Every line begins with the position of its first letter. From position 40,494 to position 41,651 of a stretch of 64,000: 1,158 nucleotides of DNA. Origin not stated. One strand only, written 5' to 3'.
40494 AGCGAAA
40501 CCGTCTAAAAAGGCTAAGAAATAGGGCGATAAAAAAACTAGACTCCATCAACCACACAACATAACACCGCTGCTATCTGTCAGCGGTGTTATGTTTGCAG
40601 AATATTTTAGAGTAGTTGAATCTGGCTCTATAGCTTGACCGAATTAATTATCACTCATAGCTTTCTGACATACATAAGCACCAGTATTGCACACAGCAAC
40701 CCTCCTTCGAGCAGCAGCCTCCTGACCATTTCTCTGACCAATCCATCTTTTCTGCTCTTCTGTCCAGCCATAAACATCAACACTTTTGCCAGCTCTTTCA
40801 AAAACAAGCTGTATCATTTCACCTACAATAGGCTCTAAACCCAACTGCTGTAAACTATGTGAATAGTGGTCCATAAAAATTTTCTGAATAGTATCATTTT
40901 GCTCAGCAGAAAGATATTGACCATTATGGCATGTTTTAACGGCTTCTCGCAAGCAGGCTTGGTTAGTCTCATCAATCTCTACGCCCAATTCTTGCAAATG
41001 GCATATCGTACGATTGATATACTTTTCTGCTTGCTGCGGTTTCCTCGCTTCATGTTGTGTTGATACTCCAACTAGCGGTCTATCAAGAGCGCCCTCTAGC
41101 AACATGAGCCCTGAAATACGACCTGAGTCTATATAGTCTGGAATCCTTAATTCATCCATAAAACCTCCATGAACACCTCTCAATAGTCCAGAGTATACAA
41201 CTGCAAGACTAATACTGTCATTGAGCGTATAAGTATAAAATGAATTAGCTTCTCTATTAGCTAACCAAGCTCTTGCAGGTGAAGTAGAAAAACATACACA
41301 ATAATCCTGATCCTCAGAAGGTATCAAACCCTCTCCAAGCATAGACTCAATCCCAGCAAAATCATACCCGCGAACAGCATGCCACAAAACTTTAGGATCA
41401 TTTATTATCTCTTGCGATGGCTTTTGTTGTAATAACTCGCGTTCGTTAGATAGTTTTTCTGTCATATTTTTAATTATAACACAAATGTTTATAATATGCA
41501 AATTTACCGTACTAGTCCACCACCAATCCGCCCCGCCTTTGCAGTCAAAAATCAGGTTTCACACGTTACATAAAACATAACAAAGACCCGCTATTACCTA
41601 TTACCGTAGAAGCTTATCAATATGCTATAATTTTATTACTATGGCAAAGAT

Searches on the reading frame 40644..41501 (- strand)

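Call 3: search_protein_families(library=pfam, proteins=[window:40644-41501:-], max_evalue=1)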
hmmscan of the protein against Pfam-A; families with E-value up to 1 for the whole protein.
window:40644-41501:- (285 aa): 1 family
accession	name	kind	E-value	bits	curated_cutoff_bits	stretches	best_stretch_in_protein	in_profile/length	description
PF06902.16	Fer4_19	-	0.11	13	24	0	247-275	30-58/64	Divergent 4Fe-4S mono-cluster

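Call 4: search_protein_families(library=padloc, proteins=[window:40644-41501:-], max_evalue=1)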
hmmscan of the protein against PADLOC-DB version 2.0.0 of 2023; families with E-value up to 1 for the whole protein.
window:40644-41501:- (285 aa): 0 families

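Call 78: search_protein_families(library=ncbifam, proteins=[window:40644-41501:-], max_evalue=1)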
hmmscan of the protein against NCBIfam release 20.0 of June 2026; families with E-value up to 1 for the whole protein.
window:40644-41501:- (285 aa): 2 families
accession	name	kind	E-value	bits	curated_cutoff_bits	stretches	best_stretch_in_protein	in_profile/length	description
TIGR02713.1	allophanate_hyd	equivalog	0.19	10.2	511.05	1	142-215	217-290/563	allophanate hydrolase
NF037959.1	MFS_SpdSyn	subfamily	0.2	10.4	40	1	157-219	187-249/480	fused MFS/spermidine synthase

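Call 79: search_protein_families(library=phrogs, proteins=[window:40644-41501:-], max_evalue=1)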
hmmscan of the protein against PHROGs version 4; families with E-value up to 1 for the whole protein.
window:40644-41501:- (285 aa): 0 families
